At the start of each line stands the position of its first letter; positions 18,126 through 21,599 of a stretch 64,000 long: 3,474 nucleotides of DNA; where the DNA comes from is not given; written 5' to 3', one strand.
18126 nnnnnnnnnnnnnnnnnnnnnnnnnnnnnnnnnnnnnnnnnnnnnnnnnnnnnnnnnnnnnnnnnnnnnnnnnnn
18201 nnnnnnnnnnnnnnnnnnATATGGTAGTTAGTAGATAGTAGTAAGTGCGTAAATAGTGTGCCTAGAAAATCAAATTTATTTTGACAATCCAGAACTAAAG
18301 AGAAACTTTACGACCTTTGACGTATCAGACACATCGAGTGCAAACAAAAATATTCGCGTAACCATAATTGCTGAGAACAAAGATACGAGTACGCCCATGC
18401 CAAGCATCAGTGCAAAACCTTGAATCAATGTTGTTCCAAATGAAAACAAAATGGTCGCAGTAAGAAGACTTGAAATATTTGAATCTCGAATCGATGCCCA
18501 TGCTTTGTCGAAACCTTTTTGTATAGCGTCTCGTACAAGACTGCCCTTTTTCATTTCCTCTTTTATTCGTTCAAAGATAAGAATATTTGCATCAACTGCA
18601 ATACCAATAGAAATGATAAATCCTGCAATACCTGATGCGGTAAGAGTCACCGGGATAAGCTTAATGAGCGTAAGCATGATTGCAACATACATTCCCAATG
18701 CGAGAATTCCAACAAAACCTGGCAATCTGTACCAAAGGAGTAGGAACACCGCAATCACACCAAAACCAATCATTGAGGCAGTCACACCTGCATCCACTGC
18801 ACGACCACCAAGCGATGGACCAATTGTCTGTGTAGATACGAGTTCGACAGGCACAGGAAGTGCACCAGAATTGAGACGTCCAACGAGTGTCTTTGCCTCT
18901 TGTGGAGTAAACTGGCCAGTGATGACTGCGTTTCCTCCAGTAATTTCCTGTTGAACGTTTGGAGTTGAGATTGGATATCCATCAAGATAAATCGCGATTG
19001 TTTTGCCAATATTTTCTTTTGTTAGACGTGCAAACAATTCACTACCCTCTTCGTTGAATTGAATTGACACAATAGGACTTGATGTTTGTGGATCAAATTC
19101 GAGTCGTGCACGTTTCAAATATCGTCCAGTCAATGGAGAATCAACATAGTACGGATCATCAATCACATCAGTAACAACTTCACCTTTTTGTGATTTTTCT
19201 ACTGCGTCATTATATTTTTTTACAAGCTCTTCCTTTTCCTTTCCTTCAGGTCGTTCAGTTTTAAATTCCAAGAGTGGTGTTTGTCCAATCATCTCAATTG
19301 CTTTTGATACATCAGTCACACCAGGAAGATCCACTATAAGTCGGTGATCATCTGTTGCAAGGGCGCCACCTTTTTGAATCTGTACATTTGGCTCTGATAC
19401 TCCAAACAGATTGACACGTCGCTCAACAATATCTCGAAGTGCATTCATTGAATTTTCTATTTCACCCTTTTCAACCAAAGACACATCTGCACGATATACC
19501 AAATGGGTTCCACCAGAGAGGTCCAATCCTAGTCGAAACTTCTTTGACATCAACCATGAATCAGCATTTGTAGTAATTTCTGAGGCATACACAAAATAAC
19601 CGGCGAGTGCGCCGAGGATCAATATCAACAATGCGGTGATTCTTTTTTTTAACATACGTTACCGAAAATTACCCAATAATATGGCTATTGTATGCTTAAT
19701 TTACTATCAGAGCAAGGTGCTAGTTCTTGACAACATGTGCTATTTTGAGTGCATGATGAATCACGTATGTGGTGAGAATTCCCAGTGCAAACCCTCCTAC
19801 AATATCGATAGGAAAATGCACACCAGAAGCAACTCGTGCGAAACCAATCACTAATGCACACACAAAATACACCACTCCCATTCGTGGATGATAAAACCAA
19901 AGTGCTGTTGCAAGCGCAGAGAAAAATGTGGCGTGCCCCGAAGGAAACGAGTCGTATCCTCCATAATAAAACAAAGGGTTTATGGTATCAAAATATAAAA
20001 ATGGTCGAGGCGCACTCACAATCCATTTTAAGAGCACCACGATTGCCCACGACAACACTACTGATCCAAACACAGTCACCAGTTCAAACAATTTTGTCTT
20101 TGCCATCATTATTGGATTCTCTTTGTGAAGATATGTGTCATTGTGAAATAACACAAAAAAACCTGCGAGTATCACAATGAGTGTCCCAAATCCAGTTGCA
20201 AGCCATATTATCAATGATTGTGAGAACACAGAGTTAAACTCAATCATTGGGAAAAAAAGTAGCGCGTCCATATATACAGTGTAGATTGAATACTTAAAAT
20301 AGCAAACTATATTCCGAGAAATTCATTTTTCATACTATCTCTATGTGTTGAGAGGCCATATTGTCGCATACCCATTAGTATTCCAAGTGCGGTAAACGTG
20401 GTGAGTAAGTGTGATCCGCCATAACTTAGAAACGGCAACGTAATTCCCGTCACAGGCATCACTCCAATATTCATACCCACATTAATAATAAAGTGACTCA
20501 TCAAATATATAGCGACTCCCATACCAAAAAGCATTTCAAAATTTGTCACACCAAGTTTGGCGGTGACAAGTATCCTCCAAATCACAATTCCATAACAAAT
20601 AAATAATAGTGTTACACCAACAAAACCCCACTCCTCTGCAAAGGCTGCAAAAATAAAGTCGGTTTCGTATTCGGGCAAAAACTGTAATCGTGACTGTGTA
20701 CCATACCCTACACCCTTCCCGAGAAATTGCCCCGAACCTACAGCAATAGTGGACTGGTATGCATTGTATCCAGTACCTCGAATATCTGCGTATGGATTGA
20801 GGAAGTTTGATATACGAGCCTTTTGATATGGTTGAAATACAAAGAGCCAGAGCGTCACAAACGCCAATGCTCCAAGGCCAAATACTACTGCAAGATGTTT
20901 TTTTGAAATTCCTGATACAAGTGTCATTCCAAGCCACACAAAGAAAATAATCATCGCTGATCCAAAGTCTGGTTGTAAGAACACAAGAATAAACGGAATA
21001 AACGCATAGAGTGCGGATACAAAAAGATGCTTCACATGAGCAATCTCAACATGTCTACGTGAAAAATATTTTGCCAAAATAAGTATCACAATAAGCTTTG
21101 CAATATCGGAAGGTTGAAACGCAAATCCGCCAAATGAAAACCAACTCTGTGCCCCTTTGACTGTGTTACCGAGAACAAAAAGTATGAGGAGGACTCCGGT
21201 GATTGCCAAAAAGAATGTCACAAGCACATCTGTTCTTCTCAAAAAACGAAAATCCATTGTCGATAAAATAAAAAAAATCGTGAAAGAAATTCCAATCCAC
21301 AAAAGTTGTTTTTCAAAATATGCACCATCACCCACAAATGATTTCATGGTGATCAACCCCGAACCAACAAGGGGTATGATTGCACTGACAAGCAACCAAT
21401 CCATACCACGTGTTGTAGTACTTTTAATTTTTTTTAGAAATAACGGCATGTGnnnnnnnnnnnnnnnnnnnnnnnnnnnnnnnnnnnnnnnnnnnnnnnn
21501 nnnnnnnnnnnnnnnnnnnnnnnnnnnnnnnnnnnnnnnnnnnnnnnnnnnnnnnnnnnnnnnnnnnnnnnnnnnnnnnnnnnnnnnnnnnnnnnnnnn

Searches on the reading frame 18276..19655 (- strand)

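Call 80: search_protein_families(library=pfam, proteins=[window:18276-19655:-], max_evalue=0.001)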
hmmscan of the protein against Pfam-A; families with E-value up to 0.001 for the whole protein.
window:18276-19655:- (459 aa): 5 families
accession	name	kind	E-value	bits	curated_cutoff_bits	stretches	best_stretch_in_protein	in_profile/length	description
PF22599.2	SecDF_P1_head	-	2.4e-30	105.2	27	1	168-268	12-114/114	SecDF, P1 head subdomain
PF21760.3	SecD_1st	-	2.1e-15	56.3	27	1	71-134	2-58/60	Protein translocase subunit SecDF, P1 domain, N-terminal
PF02355.23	SecD_SecF_C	-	1.2e-14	54.6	20.5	1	270-437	13-183/189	Protein export membrane protein SecD/SecF, C-terminal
PF03176.21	MMPL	-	2.7e-06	27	20.5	1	294-430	149-292/333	MMPL family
PF07549.19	Sec_GG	-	5.7e-06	26.1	20.3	1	34-57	2-25/28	SecD/SecF GG Motif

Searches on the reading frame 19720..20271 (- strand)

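Call 80: search_protein_families(library=pfam, proteins=[window:19720-20271:-], max_evalue=0.001)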
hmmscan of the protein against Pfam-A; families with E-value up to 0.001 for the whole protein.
window:19720-20271:- (183 aa): 3 families
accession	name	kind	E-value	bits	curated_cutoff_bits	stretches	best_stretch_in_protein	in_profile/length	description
PF01569.27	PAP2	-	6.3e-22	78.2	27.2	1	64-174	2-124/130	PAP2 superfamily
PF14360.12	PAP2_C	-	2.1e-06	28.6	27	1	110-172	7-72/74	PAP2 superfamily C-terminal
PF14378.12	PAP2_3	-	3.2e-06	27.5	27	1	102-169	120-189/190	PAP2 superfamily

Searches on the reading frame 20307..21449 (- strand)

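Call 80: search_protein_families(library=pfam, proteins=[window:20307-21449:-], max_evalue=0.001)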
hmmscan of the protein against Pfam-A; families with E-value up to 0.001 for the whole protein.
window:20307-21449:- (380 aa): 1 family
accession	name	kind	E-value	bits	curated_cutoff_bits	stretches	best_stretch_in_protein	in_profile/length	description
PF01098.24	FTSW_RODA_SPOVE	-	5.5e-87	292.5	26.4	1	41-362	34-351/356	Cell cycle protein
